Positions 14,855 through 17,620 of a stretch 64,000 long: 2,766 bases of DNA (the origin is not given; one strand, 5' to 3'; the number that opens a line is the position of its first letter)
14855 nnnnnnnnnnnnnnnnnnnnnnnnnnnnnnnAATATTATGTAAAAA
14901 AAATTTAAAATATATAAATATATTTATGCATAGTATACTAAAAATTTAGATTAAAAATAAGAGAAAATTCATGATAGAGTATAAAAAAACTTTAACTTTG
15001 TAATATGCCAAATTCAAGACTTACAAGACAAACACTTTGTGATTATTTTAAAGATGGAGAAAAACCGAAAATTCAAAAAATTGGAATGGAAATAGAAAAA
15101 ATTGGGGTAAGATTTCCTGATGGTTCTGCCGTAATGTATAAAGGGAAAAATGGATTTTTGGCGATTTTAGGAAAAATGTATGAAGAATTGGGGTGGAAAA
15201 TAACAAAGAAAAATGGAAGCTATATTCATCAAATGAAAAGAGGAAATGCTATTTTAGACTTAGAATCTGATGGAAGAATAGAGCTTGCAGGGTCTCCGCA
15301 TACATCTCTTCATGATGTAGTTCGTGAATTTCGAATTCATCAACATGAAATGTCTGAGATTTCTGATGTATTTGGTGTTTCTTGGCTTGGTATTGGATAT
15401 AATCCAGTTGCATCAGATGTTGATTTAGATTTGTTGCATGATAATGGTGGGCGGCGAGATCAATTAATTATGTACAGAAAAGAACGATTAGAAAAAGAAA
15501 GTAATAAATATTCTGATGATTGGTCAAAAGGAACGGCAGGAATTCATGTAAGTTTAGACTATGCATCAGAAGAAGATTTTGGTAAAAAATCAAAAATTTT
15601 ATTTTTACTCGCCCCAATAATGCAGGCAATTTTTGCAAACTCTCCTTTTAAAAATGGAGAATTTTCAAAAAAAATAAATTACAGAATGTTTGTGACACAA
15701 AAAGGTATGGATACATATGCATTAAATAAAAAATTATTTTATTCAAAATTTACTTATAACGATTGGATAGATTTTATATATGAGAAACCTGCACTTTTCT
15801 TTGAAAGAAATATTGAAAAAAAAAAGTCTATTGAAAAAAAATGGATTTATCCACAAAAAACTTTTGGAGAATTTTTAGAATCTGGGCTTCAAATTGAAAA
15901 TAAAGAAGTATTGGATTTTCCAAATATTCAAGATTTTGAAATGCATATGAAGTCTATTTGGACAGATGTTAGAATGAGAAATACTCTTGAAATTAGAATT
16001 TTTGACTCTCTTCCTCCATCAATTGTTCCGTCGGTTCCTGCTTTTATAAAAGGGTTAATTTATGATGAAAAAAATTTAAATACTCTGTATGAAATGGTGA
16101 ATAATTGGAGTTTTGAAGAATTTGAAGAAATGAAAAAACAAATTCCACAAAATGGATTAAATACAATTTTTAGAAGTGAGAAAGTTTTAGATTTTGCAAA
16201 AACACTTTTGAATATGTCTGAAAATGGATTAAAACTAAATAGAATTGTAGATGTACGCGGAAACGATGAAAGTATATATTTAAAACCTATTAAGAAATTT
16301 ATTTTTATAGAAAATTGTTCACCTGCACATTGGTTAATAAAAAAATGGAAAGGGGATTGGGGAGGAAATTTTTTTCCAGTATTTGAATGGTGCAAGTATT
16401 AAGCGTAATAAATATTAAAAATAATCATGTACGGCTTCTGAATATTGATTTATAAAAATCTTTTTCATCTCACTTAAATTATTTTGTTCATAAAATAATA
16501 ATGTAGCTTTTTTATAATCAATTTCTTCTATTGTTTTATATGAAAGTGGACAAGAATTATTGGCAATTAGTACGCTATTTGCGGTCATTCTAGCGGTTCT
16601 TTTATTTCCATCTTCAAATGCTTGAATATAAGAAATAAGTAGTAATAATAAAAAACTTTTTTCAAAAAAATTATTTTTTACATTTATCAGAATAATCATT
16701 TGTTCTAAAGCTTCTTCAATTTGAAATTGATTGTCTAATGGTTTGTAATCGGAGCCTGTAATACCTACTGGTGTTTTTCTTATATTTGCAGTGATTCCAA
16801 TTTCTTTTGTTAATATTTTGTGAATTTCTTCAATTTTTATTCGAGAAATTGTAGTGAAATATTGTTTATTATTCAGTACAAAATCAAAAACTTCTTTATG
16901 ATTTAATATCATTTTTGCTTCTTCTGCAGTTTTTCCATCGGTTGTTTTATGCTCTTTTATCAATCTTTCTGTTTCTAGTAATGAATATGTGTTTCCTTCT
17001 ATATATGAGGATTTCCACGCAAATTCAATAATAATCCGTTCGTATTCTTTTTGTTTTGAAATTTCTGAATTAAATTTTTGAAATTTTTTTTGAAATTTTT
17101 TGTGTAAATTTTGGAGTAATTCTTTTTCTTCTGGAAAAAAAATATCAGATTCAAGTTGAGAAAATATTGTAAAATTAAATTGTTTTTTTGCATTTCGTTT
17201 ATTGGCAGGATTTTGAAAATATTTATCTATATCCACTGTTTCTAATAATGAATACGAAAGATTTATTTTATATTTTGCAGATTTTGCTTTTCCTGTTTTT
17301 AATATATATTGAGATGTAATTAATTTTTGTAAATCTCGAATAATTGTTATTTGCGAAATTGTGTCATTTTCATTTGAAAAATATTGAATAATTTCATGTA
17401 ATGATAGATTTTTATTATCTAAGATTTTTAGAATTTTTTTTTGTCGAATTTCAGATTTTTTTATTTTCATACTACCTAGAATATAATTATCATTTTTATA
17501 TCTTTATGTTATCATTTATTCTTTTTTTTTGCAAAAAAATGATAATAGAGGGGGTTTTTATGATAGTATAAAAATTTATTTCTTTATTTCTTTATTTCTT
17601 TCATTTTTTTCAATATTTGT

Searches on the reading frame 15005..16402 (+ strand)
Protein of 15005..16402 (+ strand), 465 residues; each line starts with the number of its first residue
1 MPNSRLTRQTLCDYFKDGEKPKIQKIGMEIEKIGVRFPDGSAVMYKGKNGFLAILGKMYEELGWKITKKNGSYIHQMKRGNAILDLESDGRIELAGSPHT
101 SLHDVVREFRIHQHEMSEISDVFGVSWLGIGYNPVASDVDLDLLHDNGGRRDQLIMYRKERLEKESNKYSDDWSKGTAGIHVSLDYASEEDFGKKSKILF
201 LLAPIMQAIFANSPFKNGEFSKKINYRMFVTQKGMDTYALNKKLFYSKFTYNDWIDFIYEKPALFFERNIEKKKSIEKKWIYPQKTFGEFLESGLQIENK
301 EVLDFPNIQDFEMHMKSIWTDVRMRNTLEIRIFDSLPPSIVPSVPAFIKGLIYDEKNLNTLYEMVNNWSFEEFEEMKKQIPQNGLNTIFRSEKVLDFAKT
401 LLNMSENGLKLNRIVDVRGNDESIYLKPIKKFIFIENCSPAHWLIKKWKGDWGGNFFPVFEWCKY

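Call 8: search_protein_families(library=pfam, proteins=[window:15005-16402:+], max_evalue=0.001)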
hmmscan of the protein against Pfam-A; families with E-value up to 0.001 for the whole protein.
window:15005-16402:+ (465 aa): 1 family
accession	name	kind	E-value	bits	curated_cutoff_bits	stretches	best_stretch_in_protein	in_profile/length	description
PF04107.18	GCS2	-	3.5e-20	73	21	1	79-368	34-290/291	Glutamate-cysteine ligase family 2(GCS2)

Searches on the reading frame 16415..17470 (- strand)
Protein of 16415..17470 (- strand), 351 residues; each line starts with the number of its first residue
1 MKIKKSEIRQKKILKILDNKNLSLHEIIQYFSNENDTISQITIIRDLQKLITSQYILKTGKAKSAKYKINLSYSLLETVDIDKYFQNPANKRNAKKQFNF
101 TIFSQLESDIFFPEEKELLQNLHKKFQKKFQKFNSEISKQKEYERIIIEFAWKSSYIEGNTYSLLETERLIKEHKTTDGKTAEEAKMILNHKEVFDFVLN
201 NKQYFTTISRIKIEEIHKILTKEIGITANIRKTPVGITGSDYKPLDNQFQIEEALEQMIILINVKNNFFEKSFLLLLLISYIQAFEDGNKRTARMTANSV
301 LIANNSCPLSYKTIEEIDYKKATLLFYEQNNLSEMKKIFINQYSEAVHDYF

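Call 8: search_protein_families(library=pfam, proteins=[window:16415-17470:-], max_evalue=0.001)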
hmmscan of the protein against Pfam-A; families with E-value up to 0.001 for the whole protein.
window:16415-17470:- (351 aa): 1 family
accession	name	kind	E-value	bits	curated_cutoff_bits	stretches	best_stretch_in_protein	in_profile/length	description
PF02661.23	Fic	-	6.8e-12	46.5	24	1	212-301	6-93/93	Fic/DOC family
